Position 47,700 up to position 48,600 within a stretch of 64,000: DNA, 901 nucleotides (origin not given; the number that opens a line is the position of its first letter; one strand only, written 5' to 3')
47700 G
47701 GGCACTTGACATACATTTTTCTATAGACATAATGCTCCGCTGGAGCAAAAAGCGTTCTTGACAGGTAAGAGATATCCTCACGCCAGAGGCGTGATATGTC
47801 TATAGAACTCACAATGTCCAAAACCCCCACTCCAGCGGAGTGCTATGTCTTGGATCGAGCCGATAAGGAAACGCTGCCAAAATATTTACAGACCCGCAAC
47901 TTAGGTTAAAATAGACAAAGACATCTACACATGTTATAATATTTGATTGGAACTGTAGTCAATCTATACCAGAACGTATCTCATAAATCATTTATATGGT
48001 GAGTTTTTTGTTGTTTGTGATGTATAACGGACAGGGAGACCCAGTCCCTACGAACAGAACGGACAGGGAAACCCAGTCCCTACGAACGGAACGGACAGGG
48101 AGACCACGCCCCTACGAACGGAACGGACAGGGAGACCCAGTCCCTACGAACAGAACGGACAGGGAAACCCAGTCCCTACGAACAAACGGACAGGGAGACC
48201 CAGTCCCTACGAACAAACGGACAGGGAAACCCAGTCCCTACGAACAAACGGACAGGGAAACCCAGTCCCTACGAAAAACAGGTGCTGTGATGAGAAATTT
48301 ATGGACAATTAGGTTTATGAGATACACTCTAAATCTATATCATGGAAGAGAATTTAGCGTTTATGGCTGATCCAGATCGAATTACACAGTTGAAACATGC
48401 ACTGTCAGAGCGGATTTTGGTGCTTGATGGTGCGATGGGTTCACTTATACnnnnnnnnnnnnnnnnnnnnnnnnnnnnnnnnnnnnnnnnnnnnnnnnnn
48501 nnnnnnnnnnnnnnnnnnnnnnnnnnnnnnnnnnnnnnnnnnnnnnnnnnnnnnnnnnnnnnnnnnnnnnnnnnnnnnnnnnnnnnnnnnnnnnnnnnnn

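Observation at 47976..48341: TIR-flanked repeat element with a spacerless 8 x 32-nt hairpin array inserted directly in front of the metH start codon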

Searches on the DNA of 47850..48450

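Call 69: search_rna_families(source=window, start=47850, end=48450, threshold=evalue, max_evalue=1)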
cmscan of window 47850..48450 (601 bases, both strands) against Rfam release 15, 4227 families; matches with E-value up to 1: 0.
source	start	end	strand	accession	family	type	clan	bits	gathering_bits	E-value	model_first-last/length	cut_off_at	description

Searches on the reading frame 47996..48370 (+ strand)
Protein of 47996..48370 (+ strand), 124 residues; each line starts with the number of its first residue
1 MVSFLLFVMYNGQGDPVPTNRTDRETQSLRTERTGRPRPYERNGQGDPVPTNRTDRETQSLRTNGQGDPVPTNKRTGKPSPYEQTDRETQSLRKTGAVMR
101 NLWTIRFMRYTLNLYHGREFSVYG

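Call 11: search_protein_families(library=pfam, proteins=[window:47996-48370:+])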
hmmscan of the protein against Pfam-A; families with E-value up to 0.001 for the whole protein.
window:47996-48370:+ (124 aa): 0 families
